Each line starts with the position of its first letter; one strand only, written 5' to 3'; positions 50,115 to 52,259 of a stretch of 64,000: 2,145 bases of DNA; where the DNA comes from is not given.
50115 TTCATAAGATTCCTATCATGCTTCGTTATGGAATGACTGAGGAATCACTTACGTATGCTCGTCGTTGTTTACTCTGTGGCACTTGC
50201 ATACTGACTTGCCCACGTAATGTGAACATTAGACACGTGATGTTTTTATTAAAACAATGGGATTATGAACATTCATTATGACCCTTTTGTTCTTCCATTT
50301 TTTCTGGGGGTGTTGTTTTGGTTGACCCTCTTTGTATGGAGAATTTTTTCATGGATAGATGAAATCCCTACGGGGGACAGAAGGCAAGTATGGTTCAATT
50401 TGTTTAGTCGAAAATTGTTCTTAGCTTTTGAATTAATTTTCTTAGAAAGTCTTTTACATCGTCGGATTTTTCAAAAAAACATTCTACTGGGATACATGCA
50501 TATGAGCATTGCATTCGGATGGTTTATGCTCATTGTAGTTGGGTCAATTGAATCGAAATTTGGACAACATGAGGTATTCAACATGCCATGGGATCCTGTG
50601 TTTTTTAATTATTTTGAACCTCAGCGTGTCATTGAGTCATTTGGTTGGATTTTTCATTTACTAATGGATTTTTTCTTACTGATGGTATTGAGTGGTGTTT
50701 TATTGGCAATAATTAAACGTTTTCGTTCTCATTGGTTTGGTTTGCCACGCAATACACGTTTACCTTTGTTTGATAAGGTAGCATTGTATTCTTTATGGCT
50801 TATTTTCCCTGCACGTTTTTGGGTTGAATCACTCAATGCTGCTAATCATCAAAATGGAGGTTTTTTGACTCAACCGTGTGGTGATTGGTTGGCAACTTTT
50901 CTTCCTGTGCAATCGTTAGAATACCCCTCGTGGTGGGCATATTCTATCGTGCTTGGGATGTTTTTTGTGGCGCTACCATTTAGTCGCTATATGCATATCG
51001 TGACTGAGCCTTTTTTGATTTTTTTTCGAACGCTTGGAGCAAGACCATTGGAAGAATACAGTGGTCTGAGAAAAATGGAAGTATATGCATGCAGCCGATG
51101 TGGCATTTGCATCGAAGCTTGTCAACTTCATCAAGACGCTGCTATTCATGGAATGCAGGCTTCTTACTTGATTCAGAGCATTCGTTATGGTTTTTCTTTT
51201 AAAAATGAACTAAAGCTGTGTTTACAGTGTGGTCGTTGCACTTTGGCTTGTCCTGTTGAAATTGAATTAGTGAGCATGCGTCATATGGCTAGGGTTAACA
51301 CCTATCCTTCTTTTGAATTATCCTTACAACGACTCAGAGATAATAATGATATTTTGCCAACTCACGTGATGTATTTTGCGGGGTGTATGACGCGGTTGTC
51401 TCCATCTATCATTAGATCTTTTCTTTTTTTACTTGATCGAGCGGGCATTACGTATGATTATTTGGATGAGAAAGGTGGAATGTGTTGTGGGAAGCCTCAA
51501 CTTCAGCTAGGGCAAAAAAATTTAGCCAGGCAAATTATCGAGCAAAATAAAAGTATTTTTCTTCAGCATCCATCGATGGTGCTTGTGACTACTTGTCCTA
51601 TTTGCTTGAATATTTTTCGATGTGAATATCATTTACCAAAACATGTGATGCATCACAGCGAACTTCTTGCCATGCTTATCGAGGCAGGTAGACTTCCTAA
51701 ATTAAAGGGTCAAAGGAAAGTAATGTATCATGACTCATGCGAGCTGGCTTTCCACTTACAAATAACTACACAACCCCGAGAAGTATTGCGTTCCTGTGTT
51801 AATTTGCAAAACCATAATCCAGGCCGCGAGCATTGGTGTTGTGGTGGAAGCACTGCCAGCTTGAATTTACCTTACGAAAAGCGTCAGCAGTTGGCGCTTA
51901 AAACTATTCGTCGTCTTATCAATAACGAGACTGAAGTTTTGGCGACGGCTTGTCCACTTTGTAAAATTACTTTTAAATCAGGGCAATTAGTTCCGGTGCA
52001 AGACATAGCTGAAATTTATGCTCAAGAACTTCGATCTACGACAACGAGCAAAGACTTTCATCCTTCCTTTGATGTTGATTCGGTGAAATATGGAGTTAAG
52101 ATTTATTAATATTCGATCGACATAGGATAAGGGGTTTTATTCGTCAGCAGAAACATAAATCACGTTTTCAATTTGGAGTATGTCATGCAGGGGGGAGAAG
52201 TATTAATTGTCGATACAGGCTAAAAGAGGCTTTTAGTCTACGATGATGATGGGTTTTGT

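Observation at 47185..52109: Five-gene HdrC/HdrB/HdrA-like + ferredoxin + membrane-anchored HdrE::HdrD-like fusion operon with no obvious substrate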

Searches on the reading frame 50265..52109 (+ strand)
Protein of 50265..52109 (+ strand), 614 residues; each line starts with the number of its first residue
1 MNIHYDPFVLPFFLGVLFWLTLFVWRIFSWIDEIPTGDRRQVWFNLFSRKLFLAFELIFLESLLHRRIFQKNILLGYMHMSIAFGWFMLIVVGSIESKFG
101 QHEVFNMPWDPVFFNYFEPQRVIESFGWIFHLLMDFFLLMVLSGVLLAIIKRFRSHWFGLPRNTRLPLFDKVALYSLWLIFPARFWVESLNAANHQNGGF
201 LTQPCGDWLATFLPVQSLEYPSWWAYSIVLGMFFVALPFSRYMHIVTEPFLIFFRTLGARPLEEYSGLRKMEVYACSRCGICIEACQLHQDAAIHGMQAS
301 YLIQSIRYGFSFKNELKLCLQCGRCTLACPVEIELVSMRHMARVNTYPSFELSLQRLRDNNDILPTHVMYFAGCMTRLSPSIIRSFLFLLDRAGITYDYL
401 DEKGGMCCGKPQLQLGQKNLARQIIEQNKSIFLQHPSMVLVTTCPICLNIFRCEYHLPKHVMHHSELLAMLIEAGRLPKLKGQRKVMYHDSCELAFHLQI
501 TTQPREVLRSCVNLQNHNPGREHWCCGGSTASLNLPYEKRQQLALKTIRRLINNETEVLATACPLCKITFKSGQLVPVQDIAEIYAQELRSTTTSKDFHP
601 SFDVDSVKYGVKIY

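Call 3: search_protein_families(library=pfam, proteins=[window:50265-52109:+], max_evalue=0.01)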
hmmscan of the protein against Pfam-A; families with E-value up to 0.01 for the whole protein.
window:50265-52109:+ (614 aa): 8 families
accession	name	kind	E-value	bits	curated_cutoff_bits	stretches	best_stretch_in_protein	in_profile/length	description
PF02754.22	CCG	-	3e-19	69.3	20.6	2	486-571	1-85/85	Cysteine-rich domain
PF13237.11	Fer4_10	-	1.9e-07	31.4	25.5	1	314-333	4-25/53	4Fe-4S dicluster domain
PF13183.11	Fer4_8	-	2.9e-07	31.3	27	1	272-333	1-68/68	4Fe-4S dicluster domain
PF13534.11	Fer4_17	-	2.8e-06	28.2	22.2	1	275-333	1-60/61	4Fe-4S dicluster domain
PF13187.11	Fer4_9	-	3.8e-06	27.3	27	1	275-332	1-50/52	4Fe-4S dicluster domain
PF12838.12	Fer4_7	-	2.1e-05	25.3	27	1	276-333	2-52/52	4Fe-4S dicluster domain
PF00037.32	Fer4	-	0.0004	20.5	21.1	0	318-332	7-21/24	4Fe-4S binding domain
PF12837.12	Fer4_6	-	0.0062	16.9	25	1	318-331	8-21/24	4Fe-4S binding domain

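Call 4: search_protein_families(library=ncbifam, proteins=[window:50265-52109:+], max_evalue=0.01)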
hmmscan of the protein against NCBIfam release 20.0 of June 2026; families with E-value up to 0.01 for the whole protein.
window:50265-52109:+ (614 aa): 23 families
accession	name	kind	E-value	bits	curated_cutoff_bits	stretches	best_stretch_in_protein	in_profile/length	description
NF045670.1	quin_L_LdhH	equivalog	4.7e-26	91.3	800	1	353-574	454-689/706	L-lactate dehydrogenase (quinone) large subunit LdhH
NF004898.0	PRK06259.1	equivalog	7.7e-25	87.5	385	1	366-572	262-465/488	fumarate reductase (CoM/CoB) subunit TfrB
NF008369.0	PRK11168.1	equivalog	6.6e-17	61.5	278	2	365-587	166-397/401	anaerobic glycerol-3-phosphate dehydrogenase subunit C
TIGR03379.1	glycerol3P_GlpC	equivalog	9e-10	37.8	279.9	2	360-570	156-377/397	anaerobic glycerol-3-phosphate dehydrogenase subunit GlpC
NF045663.1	diclust_near_Sec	equivalog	1.1e-09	36.9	530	1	278-572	310-620/759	pyridine nucleotide-disulfide oxidoreductase/dicluster-binding protein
NF045796.1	DsrK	equivalog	6.3e-09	35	400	1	443-572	283-418/453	sulfate reduction electron transfer complex DsrMKJOP subunit DsrK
NF008434.0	PRK11274.1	equivalog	8.8e-09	34.8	333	1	479-589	298-407/409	glycolate oxidase subunit GlcF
TIGR01945.1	rnfC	subfamily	3.7e-07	29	245.95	1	269-343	358-428/435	RnfABCDGE type electron transport complex subunit C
TIGR02512.1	FeFe_hydrog_A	subfamily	1e-06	27.9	405.95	1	272-332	5-65/375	[FeFe] hydrogenase, group A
NF045711.1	sulf_resp_HmcF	equivalog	5.7e-06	25.4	750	1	456-566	304-421/457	sulfate respiration complex iron-sulfur protein HmcF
NF003454.1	PRK05035.1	equivalog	2.9e-05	22.8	345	1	272-338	365-427/556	electron transport complex subunit RsxC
NF041837.1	rnfC_Methano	equivalog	9.3e-05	21.4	650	1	269-343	353-423/438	Rnf electron transport complex subunit RnfC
NF040612.1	F420_dehyd_FpoI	exception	0.00011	22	180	1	263-333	31-98/135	F420H2 dehydrogenase subunit FpoI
TIGR00314.1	cdhA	equivalog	0.00018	19.5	781.3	1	273-347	398-467/784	CO dehydrogenase/acetyl-CoA synthase complex subunit alpha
TIGR00273.1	TIGR00273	equivalog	0.00019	20.5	444.8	1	272-343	291-369/432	LutB/LldF family L-lactate oxidation iron-sulfur protein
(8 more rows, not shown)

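Call 6: find_homologous_proteins(query=window:50265-52109:+)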
Query window:50265-52109:+ (614 aa): 7175 proteins with E <= 0.001 among 8000 candidates; the best 120 are listed.
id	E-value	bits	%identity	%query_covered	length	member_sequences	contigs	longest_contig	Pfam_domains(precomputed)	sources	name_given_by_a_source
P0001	0.0e+0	1450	100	100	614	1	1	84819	PF12838.13,PF13534.12,PF02754.22,PF13237.12,PF13183.12,PF13187.12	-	-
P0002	6.6e-244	829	59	97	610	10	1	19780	PF13534.12,PF02754.22,PF13183.12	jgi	jgi:Fe-S oxidoreductase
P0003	5.2e-194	664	48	98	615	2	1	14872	PF13534.12,PF02754.22,PF13183.12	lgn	-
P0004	1.1e-190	653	47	97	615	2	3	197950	PF13534.12,PF02754.22,PF13183.12,PF13187.12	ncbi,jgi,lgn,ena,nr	ncbi:MAG: (Fe-S)-binding protein [Bacteroidetes bacterium HGW-Bacteroidetes-6]|jgi:Fe-S oxidoreducta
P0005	1.6e-189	650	47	97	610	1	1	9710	PF13534.12,PF02754.22,PF13183.12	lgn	-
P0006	9.2e-183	627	46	96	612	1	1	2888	PF13534.12,PF02754.22,PF13183.12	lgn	-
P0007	2.9e-182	626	46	99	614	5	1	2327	PF13534.12,PF02754.22,PF13183.12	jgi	jgi:Fe-S oxidoreductase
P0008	7.8e-182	624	46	97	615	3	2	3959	PF13534.12,PF02754.22,PF13183.12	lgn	-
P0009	3.2e-181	622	48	96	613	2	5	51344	PF02754.22,PF13183.12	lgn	-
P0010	3.5e-179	615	45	99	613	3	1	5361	PF13534.12,PF02754.22,PF13183.12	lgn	-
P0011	1.0e-177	611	45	97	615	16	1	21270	PF13534.12,PF02754.22,PF13183.12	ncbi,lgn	-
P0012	2.7e-177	609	45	97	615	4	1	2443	PF13534.12,PF02754.22,PF13183.12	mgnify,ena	mgnify:CR=1 FL=1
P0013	2.6e-176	606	46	96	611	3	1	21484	PF13534.12,PF02754.22,PF13183.12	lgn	-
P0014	7.2e-176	605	46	99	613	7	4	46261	PF13534.12,PF02754.22,PF13183.12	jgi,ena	-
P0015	1.6e-171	590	46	93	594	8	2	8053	PF13534.12,PF02754.22,PF13183.12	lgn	-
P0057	5.2e-155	536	43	97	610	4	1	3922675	PF00037.33,PF12838.13,PF13534.12,PF02754.22,PF13183.12,PF13187.12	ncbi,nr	ncbi:hypothetical protein CYCD_27960 [Tenuifilaceae bacterium CYCD]|nr:hypothetical protein CYCD_279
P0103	1.0e-152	528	42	96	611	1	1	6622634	PF12838.13,PF13534.12,PF02754.22,PF13183.12,PF13187.12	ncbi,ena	-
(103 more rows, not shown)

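Call 7: find_encoding_contigs(protein=P0057, flank=10000, max_places=2)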
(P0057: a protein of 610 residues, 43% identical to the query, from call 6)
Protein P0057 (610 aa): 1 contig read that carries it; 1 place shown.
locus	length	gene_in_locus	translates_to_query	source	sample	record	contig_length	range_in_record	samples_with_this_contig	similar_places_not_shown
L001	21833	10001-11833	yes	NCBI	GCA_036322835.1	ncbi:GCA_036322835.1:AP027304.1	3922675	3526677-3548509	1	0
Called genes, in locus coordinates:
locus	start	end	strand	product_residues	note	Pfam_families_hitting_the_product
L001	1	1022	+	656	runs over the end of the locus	PF07992:Pyr_redox_2, PF13738:Pyr_redox_3 (weak), PF00890:FAD_binding_2 (weak), PF01266:DAO (weak), PF01946:Thi4 (weak), PF12831:FAD_oxidored, PF12838:Fer4_7, PF14697:Fer4_21, +9 more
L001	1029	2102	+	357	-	PF12838:Fer4_7 (weak), PF13183:Fer4_8 (weak), PF13187:Fer4_9 (weak), PF13237:Fer4_10 (weak)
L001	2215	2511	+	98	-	-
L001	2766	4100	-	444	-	PF06123:CreD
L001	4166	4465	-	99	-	PF13601:HTH_34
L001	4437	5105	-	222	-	-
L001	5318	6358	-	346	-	PF04245:NA37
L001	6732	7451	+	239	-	PF13237:Fer4_10 (faint), PF13183:Fer4_8, PF13187:Fer4_9, PF13534:Fer4_17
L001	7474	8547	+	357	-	PF02754:CCG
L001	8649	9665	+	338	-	PF00070:Pyr_redox, PF00890:FAD_binding_2 (weak), PF01262:AlaDh_PNT_C (weak), PF01266:DAO, PF07992:Pyr_redox_2, PF12831:FAD_oxidored (weak), PF13450:NAD_binding_8, PF01593:Amino_oxidase (weak), +5 more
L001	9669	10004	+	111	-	PF13183:Fer4_8 (faint), PF13534:Fer4_17 (faint), PF25160:LdpA_Fe-S-bd (faint), PF13237:Fer4_10 (faint), PF00037:Fer4 (faint), PF12797:Fer4_2 (faint), PF12838:Fer4_7 (weak), PF13187:Fer4_9 (weak), +1 more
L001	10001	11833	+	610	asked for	PF13187:Fer4_9 (weak), PF00037:Fer4 (faint), PF12838:Fer4_7 (faint), PF13183:Fer4_8 (weak), PF13534:Fer4_17 (weak), PF02754:CCG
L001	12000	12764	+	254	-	PF00912:Transgly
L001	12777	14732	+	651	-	PF12895:ANAPC3 (faint), PF12569:NatA_aux_su (faint), PF13174:TPR_6 (faint), PF13181:TPR_8 (faint), PF13371:TPR_9 (weak), PF00515:TPR_1 (weak), PF07719:TPR_2 (weak), PF13414:TPR_11, +10 more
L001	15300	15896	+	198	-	-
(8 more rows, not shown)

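Call 8: find_encoding_contigs(protein=P0103, flank=10000, max_places=2)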
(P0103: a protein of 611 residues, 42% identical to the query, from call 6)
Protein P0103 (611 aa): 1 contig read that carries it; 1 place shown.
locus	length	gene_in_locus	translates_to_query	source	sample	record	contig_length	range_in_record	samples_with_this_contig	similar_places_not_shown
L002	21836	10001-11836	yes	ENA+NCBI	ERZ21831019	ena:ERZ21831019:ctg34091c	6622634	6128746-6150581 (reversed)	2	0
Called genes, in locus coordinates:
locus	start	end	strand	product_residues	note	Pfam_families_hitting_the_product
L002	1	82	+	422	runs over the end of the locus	PF00924:MS_channel_2nd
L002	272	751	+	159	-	PF22482:AsnC_trans_reg_3 (faint), PF13404:HTH_AsnC-type, PF13412:HTH_24, PF01037:AsnC_trans_reg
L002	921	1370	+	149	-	PF04074:DUF386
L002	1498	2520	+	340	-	PF00135:COesterase, PF20434:BD-FAE, PF07859:Abhydrolase_3 (faint), PF02230:Abhydrolase_2 (weak)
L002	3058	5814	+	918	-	PF02837:Glyco_hydro_2_N, PF00703:Glyco_hydro_2, PF02836:Glyco_hydro_2_C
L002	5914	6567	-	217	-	PF13505:OMP_b-brl (faint), PF13568:OMP_b-brl_2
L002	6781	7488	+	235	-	PF13237:Fer4_10 (faint), PF13183:Fer4_8, PF13187:Fer4_9 (weak), PF13534:Fer4_17 (weak)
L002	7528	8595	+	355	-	PF02754:CCG (weak)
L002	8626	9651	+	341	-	PF00070:Pyr_redox (weak), PF00890:FAD_binding_2 (weak), PF01134:GIDA (faint), PF01266:DAO (weak), PF07992:Pyr_redox_2, PF13450:NAD_binding_8 (weak), PF03486:HI0933_like (weak), PF13738:Pyr_redox_3 (weak), +2 more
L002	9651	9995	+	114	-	PF13183:Fer4_8 (weak), PF13237:Fer4_10 (faint), PF12838:Fer4_7 (weak), PF13187:Fer4_9 (weak), PF13534:Fer4_17 (weak)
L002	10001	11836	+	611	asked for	PF12838:Fer4_7 (weak), PF13183:Fer4_8, PF13187:Fer4_9 (weak), PF13534:Fer4_17 (weak), PF02754:CCG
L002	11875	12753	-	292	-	PF12833:HTH_18, PF00165:HTH_AraC (weak)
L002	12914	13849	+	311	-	PF00701:DHDPS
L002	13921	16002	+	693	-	PF13088:BNR_2, PF02012:BNR (faint), PF04794:YdjC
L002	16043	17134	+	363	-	PF01757:Acyl_transf_3 (weak), PF07786:HGSNAT_cat, PF16401:DUF5009 (weak)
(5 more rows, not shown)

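Call 9: find_encoding_contigs(protein=window:50265-52109:+, flank=10000, max_places=3)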
Protein window:50265-52109:+ (614 aa): no gene with exactly this product is on record in the collection.

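Call 13: find_related_loci(query=window:50265-52109:+, collection=genome_contigs, flank=10000)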
Query window:50265-52109:+ (614 aa) in genome_contigs; peptide patterns used: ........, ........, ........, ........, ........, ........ (x = any residue, [..] = any of these).
61 stretches matched a pattern; 51 encode a relative of the query (tblastn E <= 1e-3); 51 distinct loci.
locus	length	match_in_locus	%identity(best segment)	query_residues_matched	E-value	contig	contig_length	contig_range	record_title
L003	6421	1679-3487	48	1-599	0e+0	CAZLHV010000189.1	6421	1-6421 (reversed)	MAG TPA_asm: uncultured Bacteroidaceae bacterium isolate binchicken_co22_254 genome assembly, contig: NODE_11637_length_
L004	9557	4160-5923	41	5-584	7e-142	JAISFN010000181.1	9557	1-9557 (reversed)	MAG: Prevotellaceae bacterium isolate Gx485_bin37 k119_4946587, whole genome shotgun sequence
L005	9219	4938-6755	39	5-597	8e-127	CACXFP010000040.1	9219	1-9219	MAG: uncultured Bacteroidia bacterium isolate RUG11209 genome assembly, contig: RUG11209_asm_40, whole genome shotgun se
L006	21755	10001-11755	40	5-584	6e-125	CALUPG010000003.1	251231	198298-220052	MAG: uncultured Bacteroidales bacterium isolate BRZ_SA__bin115 genome assembly, contig: BRZ_SA__NODE_18_length_251231_co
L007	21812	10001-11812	39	5-587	1e-123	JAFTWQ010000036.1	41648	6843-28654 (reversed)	MAG: Bacteroidales bacterium isolate RGIG4217 Roe_deer_Colon-4__c3029, whole genome shotgun sequence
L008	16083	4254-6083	38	5-588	2e-121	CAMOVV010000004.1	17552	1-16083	MAG: uncultured Bacteroidales bacterium isolate SRR873600_bin.137_metaWRAP_v1.3_MAG genome assembly, contig: NODE_6600_l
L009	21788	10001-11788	38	5-588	1e-121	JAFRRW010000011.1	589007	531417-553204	MAG: Bacteroidales bacterium isolate RGIG2744 Goat_Omasum-4__c451942, whole genome shotgun sequence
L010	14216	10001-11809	38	5-592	4e-121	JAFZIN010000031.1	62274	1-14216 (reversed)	MAG: Bacteroidales bacterium isolate RGIG7798 Water_buffalos_Reticulum-1__c728530, whole genome shotgun sequence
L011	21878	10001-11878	38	5-605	2e-118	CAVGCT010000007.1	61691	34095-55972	bacterium isolate H07676-L1_cleanbin_000010 genome assembly, contig: Spades_H07676-L1_contig_303, whole genome shotgun s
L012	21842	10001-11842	38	5-596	2e-118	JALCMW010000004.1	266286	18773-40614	MAG: Bacteroidales bacterium isolate UW_MP_BACTE2_1 Ga0455784_00014, whole genome shotgun sequence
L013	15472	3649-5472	38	5-589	1e-118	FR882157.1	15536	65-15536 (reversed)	Bacteroides sp. CAG:709 genomic scaffold, scf3, whole genome shotgun sequence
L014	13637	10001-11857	37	5-593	3e-117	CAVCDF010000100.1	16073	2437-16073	Anaerotignum sp. isolate SRR8978363_cleanbin_000002 genome assembly, contig: Spades_SRR8978363_contig_179, whole genome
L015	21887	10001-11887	37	5-596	2e-118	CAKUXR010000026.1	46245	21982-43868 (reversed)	MAG: uncultured Bacteroidales bacterium isolate REFINED_METABAT215_TOP10_CONTIGS_1500_ASSEMBLY_K77_MERGED__Hadza_MoBio_h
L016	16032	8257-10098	37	5-589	8e-117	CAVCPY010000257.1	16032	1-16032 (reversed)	Eggerthellaceae bacterium isolate G02607-L1_cleanbin_000013 genome assembly, contig: Spades_G02607-L1_contig_1575, whole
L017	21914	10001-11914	37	5-593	1e-116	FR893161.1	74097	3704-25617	Alistipes sp. CAG:435 genomic scaffold, scf166, whole genome shotgun sequence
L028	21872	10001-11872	37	5-589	1e-114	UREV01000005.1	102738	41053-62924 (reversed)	uncultured Bacteroides sp. isolate UMGS933 genome assembly, contig: NODE_124_length_102738_cov_9.397339, whole genome sh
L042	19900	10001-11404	38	141-589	1e-95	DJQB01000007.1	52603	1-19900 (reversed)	MAG TPA_asm: Bacteroidales bacterium UBA6397 UBA6397_contig_1608, whole genome shotgun sequence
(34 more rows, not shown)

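Call 17: search_solved_structures(query=window:50265-52109:+, max_evalue=0.01, show_alignments=3)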
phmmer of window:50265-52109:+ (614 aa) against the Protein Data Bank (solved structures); distinct sequences matched with E-value up to 0.01: 5.
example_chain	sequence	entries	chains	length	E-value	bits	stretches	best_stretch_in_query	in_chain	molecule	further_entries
9ojn_A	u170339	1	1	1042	3e-12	49.1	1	380-573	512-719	Iron-sulfur-binding reductase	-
9sfi_U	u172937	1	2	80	0.00032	22.5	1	270-336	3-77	4Fe-4S binding protein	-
9grx_I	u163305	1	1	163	0.0015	20.3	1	263-357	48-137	NAD(P)H-quinone oxidoreductase subunit I, chloroplastic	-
7eu3_I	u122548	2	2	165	0.0059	18.4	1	258-357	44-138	NAD(P)H-quinone oxidoreductase subunit I, chloroplastic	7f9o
7wfg_I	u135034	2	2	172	0.008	17.9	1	263-357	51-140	NAD(P)H-quinone oxidoreductase subunit I, chloroplastic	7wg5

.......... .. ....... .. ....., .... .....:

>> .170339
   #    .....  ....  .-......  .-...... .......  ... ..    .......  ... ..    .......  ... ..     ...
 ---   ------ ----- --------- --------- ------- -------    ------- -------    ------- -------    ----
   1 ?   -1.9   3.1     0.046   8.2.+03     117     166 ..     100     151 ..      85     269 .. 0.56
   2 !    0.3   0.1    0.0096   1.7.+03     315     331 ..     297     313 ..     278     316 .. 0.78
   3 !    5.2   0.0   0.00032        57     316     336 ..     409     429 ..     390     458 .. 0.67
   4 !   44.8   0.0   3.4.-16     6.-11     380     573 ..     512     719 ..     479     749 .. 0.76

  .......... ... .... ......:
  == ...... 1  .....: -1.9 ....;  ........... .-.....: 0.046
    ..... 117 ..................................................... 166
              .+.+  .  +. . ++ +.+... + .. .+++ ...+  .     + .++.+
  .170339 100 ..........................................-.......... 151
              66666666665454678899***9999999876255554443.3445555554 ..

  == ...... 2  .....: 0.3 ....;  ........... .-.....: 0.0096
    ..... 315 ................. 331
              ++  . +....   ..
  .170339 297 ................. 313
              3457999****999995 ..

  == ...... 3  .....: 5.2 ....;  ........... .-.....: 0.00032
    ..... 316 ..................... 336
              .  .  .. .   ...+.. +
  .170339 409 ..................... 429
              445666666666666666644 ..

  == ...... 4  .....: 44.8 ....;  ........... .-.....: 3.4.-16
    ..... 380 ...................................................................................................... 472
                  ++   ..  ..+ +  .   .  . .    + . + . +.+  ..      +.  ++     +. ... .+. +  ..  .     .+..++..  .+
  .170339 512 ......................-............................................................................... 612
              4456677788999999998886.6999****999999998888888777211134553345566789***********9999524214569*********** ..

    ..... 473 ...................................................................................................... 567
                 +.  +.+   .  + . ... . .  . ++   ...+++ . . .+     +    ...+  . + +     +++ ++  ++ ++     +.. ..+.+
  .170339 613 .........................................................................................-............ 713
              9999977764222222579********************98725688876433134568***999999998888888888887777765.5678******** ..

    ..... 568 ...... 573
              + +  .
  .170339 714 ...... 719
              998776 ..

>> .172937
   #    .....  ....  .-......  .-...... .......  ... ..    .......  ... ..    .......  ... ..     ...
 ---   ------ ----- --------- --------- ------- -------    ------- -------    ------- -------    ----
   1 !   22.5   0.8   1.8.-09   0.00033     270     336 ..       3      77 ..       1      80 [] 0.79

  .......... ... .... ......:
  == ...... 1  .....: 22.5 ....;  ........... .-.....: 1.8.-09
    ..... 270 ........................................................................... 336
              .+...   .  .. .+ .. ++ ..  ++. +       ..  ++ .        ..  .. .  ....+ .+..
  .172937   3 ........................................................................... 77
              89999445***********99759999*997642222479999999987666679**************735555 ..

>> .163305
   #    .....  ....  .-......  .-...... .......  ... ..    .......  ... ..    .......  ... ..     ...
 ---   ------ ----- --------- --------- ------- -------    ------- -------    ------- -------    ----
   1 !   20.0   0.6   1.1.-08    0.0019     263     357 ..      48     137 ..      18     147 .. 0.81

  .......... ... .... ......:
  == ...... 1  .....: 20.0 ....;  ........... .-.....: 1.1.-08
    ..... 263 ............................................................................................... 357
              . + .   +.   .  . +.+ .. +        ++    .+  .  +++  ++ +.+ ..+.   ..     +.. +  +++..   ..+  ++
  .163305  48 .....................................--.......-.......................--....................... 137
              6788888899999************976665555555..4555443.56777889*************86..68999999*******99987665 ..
